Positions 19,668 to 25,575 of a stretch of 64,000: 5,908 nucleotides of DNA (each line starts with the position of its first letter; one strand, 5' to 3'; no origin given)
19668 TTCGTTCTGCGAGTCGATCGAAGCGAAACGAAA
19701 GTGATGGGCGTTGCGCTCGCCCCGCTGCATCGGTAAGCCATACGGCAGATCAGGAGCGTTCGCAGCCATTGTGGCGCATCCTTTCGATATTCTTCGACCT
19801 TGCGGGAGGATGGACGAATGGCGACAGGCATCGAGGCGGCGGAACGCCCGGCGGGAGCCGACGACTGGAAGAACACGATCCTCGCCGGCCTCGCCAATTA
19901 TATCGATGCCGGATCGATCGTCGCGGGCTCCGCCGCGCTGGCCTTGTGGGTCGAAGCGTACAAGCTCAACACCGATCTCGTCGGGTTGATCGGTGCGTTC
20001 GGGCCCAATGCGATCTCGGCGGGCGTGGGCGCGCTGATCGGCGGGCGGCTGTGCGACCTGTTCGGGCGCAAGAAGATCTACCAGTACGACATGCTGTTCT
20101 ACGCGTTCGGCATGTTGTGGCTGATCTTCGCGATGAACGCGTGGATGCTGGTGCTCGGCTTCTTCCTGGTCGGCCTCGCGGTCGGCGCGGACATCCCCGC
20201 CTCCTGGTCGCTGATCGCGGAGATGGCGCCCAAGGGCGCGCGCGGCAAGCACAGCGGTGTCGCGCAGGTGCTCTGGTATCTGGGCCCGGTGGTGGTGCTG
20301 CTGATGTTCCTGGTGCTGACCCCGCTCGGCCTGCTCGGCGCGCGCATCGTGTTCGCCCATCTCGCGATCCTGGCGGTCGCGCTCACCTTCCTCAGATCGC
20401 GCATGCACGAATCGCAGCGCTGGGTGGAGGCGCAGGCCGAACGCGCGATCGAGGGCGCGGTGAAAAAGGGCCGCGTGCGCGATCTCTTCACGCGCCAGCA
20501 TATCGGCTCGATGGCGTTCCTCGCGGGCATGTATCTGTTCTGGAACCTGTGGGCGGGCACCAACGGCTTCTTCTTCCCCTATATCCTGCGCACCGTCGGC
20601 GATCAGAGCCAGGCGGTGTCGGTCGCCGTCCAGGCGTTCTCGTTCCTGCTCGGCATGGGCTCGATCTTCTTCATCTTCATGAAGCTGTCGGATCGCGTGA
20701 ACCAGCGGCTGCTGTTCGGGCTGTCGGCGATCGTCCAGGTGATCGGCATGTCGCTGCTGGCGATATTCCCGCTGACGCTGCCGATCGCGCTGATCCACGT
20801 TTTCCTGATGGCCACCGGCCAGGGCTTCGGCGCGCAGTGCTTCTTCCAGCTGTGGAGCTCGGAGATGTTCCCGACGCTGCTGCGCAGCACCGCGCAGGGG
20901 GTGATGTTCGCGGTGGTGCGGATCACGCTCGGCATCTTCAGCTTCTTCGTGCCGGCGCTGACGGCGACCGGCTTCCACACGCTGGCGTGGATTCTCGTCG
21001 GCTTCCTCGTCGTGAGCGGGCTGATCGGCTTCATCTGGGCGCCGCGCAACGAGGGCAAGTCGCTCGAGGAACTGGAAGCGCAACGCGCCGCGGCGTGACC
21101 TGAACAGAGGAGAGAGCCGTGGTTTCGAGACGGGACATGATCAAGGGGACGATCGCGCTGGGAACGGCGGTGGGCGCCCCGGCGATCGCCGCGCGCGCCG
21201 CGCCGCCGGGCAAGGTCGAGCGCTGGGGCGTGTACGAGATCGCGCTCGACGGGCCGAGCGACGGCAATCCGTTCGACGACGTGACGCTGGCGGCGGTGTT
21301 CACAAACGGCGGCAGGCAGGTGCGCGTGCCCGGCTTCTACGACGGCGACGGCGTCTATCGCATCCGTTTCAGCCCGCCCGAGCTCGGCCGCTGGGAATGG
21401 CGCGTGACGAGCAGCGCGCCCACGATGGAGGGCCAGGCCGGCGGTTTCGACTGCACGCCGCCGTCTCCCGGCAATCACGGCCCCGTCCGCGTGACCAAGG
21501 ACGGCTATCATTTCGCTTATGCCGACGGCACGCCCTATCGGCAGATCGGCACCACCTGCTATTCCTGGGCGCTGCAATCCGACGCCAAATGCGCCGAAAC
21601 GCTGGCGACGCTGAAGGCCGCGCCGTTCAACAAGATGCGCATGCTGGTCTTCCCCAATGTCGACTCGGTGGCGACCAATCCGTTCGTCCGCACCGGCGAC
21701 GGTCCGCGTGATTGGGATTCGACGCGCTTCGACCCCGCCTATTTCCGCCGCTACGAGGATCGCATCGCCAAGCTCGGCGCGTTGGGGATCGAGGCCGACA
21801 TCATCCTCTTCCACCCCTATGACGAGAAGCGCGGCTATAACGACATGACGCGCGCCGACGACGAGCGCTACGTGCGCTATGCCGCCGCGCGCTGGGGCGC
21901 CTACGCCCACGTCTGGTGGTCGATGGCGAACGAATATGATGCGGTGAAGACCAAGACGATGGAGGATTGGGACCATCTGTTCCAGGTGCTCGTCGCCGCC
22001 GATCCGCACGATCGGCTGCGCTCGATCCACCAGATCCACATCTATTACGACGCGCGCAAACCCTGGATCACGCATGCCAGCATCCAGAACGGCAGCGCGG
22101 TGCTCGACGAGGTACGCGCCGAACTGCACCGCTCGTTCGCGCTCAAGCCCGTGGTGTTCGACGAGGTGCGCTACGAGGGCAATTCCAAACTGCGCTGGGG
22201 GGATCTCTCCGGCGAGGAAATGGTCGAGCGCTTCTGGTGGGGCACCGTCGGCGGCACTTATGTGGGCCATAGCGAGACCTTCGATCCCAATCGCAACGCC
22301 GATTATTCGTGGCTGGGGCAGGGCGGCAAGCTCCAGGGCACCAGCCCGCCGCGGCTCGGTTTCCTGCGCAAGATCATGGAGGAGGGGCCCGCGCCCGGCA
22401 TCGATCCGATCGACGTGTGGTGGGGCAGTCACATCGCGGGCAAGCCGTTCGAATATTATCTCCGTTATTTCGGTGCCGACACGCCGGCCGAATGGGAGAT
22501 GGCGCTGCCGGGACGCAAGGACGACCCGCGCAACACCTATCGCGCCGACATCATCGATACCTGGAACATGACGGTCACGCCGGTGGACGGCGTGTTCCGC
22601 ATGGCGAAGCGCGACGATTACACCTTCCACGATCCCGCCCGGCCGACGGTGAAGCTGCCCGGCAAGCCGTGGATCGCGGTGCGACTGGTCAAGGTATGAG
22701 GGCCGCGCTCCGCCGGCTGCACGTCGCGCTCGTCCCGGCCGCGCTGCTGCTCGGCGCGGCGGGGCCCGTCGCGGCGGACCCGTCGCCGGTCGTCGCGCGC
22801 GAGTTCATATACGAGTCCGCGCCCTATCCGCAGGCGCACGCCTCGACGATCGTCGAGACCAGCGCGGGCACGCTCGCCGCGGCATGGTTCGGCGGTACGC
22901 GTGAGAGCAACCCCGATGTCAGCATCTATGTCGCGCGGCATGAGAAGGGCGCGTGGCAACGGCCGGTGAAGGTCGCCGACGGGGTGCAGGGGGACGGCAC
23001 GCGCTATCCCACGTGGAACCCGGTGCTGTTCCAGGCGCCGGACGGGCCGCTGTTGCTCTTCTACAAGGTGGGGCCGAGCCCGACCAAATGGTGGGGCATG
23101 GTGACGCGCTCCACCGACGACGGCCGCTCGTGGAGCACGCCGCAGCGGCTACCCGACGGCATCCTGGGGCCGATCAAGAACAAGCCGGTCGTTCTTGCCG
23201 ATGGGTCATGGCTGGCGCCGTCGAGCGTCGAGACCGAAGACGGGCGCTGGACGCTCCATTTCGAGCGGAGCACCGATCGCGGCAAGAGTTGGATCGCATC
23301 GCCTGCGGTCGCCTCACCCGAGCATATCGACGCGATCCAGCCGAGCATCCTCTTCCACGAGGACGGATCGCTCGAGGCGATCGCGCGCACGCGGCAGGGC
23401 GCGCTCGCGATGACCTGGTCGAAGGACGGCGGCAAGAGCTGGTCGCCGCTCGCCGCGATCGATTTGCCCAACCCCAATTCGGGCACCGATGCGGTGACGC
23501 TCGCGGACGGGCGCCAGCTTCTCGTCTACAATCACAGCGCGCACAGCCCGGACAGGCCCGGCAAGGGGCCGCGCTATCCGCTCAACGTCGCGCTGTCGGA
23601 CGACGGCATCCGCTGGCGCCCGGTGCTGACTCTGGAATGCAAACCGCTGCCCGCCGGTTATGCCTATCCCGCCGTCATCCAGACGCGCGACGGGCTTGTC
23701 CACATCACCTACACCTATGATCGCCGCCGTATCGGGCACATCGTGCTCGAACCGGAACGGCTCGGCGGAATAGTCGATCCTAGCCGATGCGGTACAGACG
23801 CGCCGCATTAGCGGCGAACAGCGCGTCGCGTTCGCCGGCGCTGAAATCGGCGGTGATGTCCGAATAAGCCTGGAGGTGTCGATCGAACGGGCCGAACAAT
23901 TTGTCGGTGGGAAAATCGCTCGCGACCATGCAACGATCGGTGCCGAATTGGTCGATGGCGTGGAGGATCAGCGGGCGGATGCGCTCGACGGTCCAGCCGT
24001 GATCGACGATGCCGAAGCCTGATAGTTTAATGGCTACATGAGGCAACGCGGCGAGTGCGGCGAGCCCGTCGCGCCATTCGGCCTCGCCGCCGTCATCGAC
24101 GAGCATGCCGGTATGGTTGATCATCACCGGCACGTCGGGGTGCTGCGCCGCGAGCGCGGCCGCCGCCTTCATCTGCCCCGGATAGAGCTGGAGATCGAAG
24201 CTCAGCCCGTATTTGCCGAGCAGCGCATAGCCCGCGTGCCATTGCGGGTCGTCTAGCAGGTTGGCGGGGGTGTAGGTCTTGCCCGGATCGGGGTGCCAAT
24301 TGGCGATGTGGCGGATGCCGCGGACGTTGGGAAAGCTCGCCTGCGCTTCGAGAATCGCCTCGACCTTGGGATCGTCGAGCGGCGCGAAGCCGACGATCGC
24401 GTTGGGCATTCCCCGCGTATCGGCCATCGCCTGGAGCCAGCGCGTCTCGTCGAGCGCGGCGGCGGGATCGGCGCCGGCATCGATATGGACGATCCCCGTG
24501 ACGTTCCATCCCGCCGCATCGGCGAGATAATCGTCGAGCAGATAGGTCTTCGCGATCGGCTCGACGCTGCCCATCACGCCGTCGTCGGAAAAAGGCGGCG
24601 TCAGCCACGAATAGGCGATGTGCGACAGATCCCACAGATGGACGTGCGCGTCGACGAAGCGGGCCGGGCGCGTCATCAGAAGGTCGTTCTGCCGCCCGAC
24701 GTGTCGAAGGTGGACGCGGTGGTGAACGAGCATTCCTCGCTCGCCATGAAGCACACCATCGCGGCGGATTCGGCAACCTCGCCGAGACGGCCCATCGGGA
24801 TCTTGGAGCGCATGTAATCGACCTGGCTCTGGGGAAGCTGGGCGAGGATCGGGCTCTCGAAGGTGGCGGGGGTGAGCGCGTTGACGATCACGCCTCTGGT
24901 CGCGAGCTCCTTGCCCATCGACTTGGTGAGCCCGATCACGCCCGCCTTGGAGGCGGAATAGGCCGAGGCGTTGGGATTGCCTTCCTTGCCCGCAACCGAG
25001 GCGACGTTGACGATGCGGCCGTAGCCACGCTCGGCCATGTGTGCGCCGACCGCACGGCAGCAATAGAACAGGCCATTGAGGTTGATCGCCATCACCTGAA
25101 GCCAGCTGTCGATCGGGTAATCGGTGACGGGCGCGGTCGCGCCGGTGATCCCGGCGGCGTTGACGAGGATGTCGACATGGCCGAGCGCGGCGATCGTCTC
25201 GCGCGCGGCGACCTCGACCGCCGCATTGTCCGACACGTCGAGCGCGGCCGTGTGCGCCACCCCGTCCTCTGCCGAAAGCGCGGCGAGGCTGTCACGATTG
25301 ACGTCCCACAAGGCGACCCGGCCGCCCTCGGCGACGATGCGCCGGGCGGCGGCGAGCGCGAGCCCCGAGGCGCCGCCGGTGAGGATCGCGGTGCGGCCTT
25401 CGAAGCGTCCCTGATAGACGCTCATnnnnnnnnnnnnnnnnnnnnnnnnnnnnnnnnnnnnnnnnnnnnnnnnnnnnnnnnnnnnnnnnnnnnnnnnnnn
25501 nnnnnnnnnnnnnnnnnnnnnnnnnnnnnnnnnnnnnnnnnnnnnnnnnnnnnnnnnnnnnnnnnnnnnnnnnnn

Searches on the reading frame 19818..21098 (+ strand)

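Call 8: search_protein_families(library=pfam, proteins=[window:19818-21098:+], max_evalue=0.00001)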
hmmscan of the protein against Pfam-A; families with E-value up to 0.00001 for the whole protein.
window:19818-21098:+ (426 aa): 2 families
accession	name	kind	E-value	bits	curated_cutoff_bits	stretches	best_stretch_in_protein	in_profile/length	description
PF07690.21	MFS_1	-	2.4e-28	99.5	33.4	2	31-366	12-338/347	Major Facilitator Superfamily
PF00083.30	Sugar_tr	-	4.2e-24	85.7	22.3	2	68-207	59-202/452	Sugar (and other) transporter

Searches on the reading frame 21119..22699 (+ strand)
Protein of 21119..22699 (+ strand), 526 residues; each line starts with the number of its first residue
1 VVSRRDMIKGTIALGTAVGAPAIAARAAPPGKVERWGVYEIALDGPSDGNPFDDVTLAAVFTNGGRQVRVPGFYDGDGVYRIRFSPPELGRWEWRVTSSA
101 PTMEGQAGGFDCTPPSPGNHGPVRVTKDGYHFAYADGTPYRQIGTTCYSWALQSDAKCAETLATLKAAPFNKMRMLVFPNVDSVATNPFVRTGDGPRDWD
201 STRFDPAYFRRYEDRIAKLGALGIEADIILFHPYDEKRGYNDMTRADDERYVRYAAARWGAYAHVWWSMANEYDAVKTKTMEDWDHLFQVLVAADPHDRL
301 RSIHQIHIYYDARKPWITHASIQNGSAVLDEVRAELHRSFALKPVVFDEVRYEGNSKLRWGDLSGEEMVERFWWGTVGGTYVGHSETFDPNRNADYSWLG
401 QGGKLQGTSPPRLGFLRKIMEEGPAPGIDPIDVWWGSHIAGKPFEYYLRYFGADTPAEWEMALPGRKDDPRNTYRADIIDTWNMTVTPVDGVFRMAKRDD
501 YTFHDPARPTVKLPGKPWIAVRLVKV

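Call 8: search_protein_families(library=pfam, proteins=[window:21119-22699:+], max_evalue=0.00001)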
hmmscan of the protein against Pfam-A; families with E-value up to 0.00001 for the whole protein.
window:21119-22699:+ (526 aa): 4 families
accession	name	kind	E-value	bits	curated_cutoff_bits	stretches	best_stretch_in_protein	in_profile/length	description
PF16586.11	DUF5060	-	1.6e-24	86.4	27.2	1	32-98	1-69/70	Domain of unknown function (DUF5060)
PF18310.7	DUF5605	-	4e-20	72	25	1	435-523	1-72/73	Domain of unknown function (DUF5605)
PF13204.13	Apiosidase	-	4.6e-16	59.8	26.5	1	127-384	2-274/320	Apiosidase-like, catalytic domain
PF00150.24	Cellulase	-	5.1e-06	26.6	23.5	1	136-290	4-149/272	Cellulase (glycosyl hydrolase family 5)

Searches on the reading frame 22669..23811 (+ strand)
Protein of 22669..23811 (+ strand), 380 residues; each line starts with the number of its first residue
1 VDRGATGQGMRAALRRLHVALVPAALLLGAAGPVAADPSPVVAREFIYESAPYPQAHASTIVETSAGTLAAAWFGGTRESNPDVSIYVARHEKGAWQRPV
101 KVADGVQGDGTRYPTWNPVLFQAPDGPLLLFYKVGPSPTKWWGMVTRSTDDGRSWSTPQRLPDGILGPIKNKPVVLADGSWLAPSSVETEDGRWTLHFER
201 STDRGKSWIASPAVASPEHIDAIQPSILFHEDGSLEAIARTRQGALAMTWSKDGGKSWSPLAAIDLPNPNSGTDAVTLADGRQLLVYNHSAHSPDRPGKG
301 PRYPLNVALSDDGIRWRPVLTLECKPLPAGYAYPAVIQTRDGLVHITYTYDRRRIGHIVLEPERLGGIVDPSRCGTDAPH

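Call 8: search_protein_families(library=pfam, proteins=[window:22669-23811:+], max_evalue=0.00001)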
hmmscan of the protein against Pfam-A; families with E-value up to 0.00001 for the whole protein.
window:22669-23811:+ (380 aa): 1 family
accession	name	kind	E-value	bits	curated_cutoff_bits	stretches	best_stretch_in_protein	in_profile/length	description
PF13088.12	BNR_2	-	4.4e-91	305.5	31.4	1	67-346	1-277/277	BNR repeat-like domain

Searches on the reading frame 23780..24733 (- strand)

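Call 8: search_protein_families(library=pfam, proteins=[window:23780-24733:-], max_evalue=0.00001)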
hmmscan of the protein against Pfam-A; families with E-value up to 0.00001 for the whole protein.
window:23780-24733:- (317 aa): 1 family
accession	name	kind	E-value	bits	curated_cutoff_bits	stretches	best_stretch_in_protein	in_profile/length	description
PF04909.20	Amidohydro_2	-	1.4e-36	127.2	26.4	1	27-316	1-289/289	Amidohydrolase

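Call 60: search_protein_families(library=ncbifam, proteins=[window:23780-24733:-], max_evalue=1e-20)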
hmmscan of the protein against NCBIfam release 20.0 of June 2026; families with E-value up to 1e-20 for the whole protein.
window:23780-24733:- (317 aa): 1 family
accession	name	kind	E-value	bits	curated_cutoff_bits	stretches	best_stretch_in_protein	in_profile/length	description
NF052480.1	FuconLaconase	equivalog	2.4e-29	102.8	400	1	27-316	3-286/287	L-fucono-1,5-lactonase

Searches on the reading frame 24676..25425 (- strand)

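Call 8: search_protein_families(library=pfam, proteins=[window:24676-25425:-], max_evalue=0.00001)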
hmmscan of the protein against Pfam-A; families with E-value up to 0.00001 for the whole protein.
window:24676-25425:- (249 aa): 3 families
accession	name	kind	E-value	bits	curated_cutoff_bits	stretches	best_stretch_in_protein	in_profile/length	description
PF13561.12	adh_short_C2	-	3.1e-53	181.2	27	1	19-246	3-235/236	Enoyl-(Acyl carrier protein) reductase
PF00106.31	adh_short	-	4.6e-51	173.5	26.6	1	12-199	2-192/195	short chain dehydrogenase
PF08659.16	KR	-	4.1e-07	30.5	22.6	1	12-161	2-154/180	KR domain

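Call 60: search_protein_families(library=ncbifam, proteins=[window:24676-25425:-], max_evalue=1e-20)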
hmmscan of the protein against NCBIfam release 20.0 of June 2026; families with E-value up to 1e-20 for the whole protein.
window:24676-25425:- (249 aa): 154 families (the best 25 are shown)
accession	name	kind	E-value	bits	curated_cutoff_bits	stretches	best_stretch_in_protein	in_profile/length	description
NF004198.0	PRK05653.1-3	equivalog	3.7e-65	219.8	296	1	8-247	5-247/248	3-oxoacyl-ACP reductase FabG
NF009466.0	PRK12826.1-2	subfamily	1.1e-59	202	222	1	11-247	4-245/248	3-oxoacyl-ACP reductase FabG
TIGR01830.1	3oxo_ACP_reduc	equivalog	1.3e-55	188.7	297.75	1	13-245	1-237/239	3-oxoacyl-[acyl-carrier-protein] reductase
NF005559.1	PRK07231.1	subfamily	7.2e-55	186.2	215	1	7-247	1-248/249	glucose 1-dehydrogenase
NF052558.1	MBtsdlDhBudC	equivalog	3e-52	177.7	270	1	8-247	1-242/250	meso-2,3-butanediol dehydrogenase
NF053701.1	CsHdxCHCADhChcB2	equivalog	4.9e-52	176.9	350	1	8-247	1-243/245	cis-4-hydroxycyclohexanecarboxylate dehydrogenase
NF005309.0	PRK06841.1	subfamily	1.4e-51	175.5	286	1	8-247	13-253/255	GolD/DthD family dehydrogenase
NF005067.0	PRK06484.1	equivalog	2e-51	175.1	713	1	9-248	8-253/524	short chain dehydrogenase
TIGR01829.1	AcAcCoA_reduct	subfamily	4.9e-51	173.7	302.1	1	11-246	1-240/242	acetoacetyl-CoA reductase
NF006070.0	PRK08213.1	subfamily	5.2e-51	173.6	279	1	8-247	10-257/259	gluconate 5-dehydrogenase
NF004197.0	PRK05653.1-1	equivalog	1.6e-50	172.1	332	1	8-246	5-246/249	3-oxoacyl-ACP reductase FabG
NF004713.0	PRK06057.1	equivalog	3.3e-50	171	404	1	5-246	4-249/257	3-oxoacyl-ACP reductase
NF009464.0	PRK12824.1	subfamily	4.1e-50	170.7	269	1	11-246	3-242/245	3-oxoacyl-ACP reductase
NF005472.0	PRK07067.1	equivalog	2.8e-48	164.7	338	1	7-246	3-254/257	L-iditol 2-dehydrogenase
NF004791.0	PRK06138.1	equivalog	3.4e-48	164.2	312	1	7-247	2-250/252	SDR family oxidoreductase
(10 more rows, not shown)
